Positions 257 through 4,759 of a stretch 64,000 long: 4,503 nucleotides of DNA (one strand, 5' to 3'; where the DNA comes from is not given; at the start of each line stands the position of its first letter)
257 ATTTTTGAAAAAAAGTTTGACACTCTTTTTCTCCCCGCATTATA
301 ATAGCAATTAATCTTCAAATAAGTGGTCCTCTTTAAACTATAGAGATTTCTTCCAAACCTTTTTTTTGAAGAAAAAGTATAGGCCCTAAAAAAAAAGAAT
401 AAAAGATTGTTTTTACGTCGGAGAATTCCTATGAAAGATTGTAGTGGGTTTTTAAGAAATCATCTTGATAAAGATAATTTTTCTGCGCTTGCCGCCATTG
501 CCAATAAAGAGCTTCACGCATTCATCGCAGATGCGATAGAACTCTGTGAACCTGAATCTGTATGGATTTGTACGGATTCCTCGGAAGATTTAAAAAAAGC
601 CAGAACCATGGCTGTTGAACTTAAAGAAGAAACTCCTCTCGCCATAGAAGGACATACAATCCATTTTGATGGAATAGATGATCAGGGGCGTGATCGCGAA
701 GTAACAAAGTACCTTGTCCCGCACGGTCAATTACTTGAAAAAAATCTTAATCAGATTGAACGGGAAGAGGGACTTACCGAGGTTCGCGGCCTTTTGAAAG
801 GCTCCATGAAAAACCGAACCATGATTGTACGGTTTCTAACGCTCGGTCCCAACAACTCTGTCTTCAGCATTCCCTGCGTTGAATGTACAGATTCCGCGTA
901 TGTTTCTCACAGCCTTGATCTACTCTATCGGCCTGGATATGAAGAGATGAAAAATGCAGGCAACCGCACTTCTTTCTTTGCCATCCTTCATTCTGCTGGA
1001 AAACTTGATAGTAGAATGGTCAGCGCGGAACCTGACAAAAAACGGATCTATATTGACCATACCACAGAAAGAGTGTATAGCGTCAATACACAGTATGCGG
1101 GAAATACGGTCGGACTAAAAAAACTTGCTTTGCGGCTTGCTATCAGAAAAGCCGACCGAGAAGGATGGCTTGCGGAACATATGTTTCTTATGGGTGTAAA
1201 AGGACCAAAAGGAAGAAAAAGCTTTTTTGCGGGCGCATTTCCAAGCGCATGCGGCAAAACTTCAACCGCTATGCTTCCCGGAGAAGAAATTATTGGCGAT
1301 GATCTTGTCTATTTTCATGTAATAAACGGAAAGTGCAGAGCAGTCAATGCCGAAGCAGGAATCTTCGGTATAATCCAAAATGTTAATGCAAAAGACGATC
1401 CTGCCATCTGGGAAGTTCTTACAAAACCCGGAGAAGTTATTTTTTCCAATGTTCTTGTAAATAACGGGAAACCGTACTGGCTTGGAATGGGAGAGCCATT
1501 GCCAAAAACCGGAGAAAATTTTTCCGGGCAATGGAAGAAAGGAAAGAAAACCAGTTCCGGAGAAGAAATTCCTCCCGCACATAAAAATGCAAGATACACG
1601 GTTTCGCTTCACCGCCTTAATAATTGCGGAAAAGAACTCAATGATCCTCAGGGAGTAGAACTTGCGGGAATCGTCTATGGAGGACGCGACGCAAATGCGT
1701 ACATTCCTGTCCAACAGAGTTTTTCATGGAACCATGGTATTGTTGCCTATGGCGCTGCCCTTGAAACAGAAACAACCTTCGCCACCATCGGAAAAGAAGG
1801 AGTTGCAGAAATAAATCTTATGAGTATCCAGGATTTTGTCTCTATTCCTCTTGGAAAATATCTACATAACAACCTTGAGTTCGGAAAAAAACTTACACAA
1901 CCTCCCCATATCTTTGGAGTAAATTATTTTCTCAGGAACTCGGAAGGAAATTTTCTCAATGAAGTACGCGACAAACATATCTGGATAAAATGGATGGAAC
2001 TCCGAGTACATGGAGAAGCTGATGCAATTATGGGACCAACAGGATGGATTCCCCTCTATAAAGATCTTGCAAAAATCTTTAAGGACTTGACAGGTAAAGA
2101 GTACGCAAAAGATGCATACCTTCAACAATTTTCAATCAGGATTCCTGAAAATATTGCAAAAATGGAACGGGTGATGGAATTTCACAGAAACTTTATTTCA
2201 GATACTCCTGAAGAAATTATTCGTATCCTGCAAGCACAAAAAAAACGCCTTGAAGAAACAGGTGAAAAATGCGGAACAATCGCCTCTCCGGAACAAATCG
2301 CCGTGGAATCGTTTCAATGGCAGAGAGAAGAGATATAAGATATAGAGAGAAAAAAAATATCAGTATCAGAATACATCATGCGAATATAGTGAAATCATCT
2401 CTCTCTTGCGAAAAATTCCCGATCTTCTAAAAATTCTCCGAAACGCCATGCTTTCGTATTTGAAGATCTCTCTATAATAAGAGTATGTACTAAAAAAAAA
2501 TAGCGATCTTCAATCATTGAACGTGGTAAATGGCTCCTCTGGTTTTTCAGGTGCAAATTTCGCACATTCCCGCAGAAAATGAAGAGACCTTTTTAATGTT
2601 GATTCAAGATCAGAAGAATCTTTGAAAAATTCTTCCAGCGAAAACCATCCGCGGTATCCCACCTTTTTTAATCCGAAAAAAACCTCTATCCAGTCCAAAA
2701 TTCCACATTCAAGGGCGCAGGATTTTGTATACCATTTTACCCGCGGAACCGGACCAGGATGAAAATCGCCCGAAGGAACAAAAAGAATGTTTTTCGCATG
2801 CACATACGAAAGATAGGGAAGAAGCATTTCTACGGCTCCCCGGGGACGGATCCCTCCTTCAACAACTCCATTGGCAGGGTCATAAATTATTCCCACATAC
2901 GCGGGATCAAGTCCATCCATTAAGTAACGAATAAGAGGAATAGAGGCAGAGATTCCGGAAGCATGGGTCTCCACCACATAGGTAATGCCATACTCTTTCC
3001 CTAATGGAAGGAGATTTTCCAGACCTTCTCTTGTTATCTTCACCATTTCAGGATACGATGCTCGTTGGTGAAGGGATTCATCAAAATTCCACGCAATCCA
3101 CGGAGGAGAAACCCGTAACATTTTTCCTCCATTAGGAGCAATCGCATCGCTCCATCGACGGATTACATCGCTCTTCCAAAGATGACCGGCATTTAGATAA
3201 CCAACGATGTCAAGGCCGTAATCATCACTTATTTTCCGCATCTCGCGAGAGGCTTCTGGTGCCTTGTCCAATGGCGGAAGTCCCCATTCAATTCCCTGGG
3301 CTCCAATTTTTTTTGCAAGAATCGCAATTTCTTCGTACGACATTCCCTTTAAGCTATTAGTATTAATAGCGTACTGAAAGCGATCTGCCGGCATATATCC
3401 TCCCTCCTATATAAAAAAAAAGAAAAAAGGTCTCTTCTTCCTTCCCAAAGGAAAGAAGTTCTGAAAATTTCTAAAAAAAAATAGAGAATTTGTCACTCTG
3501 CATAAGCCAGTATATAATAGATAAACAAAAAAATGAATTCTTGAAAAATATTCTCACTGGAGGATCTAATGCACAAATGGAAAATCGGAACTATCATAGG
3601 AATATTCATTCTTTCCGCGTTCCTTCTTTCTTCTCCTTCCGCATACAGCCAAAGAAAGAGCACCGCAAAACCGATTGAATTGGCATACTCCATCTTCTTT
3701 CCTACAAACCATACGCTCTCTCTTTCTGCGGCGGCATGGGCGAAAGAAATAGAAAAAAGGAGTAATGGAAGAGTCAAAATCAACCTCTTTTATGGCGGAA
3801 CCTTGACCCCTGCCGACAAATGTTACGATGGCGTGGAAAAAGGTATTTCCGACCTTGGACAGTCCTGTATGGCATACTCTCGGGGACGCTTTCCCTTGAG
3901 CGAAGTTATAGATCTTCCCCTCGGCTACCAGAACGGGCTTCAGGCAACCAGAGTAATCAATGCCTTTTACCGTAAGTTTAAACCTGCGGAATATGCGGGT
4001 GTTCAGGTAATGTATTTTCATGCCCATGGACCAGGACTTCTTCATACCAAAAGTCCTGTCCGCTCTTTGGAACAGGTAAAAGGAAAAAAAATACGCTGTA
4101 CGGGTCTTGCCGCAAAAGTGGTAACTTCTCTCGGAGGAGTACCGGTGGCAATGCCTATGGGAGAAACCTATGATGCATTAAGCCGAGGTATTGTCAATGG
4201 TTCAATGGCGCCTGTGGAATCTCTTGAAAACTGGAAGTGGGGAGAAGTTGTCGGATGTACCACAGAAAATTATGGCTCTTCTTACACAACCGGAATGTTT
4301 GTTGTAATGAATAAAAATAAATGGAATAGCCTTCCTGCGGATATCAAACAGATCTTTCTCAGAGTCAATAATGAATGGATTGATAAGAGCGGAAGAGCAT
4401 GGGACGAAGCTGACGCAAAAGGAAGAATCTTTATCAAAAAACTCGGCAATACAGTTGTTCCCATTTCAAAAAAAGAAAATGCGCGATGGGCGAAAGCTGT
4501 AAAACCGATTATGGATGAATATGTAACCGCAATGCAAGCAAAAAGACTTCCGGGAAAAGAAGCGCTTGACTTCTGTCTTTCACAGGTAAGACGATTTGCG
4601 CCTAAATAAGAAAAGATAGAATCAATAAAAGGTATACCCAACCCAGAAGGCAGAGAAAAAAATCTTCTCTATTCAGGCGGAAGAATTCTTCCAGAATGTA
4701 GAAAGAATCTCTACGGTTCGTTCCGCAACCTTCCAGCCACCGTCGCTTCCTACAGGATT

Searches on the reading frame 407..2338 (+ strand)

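Call 48: search_protein_families(library=pfam, proteins=[window:407-2338:+], max_evalue=0.00001)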
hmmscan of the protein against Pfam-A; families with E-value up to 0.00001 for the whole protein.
window:407-2338:+ (643 aa): 3 families
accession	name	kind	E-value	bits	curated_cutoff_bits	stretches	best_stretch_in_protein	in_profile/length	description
PF00821.23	PEPCK_GTP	-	1.4e-103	346.9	23.8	1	254-614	1-357/357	Phosphoenolpyruvate carboxykinase C-terminal P-loop domain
PF17297.7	PEPCK_N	-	7.5e-56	189.6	23.8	1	39-249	2-217/218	Phosphoenolpyruvate carboxykinase N-terminal domain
PF01293.25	PEPCK_ATP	-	8.8e-07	28.4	26.5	1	114-353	62-286/465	Phosphoenolpyruvate carboxykinase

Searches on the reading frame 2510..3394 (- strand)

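Call 48: search_protein_families(library=pfam, proteins=[window:2510-3394:-], max_evalue=0.00001)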
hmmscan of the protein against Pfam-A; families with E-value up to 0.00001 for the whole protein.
window:2510-3394:- (294 aa): 1 family
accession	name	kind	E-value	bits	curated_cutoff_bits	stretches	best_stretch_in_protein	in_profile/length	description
PF01261.30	AP_endonuc_2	-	4.1e-21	76.3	31.1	1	26-277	3-249/249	Xylose isomerase-like TIM barrel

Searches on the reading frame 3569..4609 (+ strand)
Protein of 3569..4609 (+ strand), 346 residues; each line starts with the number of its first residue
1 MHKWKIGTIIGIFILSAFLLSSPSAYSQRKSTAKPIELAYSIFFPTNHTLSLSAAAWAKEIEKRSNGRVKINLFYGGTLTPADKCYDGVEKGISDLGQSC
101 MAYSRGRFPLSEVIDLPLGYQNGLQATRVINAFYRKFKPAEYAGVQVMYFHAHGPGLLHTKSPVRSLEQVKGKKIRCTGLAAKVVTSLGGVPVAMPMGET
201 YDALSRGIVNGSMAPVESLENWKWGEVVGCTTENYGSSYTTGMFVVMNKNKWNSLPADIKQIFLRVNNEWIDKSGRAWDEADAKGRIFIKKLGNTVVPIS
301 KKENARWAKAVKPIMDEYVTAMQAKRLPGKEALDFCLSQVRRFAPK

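Call 48: search_protein_families(library=pfam, proteins=[window:3569-4609:+], max_evalue=0.00001)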
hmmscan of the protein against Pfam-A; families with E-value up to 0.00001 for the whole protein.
window:3569-4609:+ (346 aa): 1 family
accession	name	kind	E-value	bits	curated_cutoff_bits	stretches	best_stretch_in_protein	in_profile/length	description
PF03480.18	DctP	-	2.8e-45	155.3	23.4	1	44-318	5-283/286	Bacterial extracellular solute-binding protein, family 7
